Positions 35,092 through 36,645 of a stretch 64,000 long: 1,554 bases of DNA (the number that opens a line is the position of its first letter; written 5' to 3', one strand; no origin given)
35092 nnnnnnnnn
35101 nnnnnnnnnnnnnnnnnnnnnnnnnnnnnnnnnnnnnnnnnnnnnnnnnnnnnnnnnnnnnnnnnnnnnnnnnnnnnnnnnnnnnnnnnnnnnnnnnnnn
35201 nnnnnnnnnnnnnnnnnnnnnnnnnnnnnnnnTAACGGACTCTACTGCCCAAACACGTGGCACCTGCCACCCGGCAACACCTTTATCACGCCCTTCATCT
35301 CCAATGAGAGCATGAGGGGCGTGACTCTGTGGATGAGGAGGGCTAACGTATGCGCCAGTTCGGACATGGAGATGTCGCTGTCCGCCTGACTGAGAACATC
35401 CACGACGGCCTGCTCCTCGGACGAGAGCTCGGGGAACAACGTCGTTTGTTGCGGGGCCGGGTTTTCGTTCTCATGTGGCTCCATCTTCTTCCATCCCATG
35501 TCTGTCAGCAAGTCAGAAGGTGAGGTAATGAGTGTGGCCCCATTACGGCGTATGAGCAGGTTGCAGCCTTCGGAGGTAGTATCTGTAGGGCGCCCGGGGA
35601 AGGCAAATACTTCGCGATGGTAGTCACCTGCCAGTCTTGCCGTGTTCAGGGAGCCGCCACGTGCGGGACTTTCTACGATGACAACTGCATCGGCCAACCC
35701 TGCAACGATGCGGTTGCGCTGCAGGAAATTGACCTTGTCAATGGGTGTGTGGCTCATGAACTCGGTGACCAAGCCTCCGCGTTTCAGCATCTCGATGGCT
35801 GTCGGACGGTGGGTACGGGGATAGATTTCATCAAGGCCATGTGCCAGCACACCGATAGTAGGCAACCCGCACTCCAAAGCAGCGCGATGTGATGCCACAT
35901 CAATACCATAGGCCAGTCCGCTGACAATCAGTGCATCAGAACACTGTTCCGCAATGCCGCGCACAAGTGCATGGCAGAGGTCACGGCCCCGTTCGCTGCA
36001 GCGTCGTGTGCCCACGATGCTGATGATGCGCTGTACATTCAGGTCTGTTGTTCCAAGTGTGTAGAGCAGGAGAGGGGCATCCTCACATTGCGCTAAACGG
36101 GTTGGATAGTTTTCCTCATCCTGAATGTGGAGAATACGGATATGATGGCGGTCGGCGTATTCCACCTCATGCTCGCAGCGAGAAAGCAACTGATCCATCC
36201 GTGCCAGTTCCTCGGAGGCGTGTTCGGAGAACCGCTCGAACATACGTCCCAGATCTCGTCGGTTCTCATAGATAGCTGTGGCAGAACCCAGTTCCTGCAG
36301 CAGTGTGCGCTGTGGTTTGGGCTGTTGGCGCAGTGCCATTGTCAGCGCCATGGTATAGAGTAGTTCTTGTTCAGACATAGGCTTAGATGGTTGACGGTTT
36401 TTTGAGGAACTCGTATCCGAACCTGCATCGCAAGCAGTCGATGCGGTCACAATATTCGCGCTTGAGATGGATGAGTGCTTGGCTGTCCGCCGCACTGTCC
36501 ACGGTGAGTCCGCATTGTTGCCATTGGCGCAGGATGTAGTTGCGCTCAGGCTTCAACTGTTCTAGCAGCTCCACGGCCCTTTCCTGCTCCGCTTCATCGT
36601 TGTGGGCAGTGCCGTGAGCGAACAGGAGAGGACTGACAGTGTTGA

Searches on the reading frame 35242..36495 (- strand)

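Call 12: search_protein_families(library=pfam, proteins=[window:35242-36495:-])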
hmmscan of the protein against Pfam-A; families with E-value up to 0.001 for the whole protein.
window:35242-36495:- (417 aa): 2 families
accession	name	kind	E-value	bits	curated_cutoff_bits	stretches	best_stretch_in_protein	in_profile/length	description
PF02481.21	DNA_processg_A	-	1e-66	224.6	29.6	1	116-324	4-211/212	DNA recombination-mediator protein A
PF17782.7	DprA_WH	-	2.5e-05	24.7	22.9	1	355-410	8-61/61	DprA winged helix domain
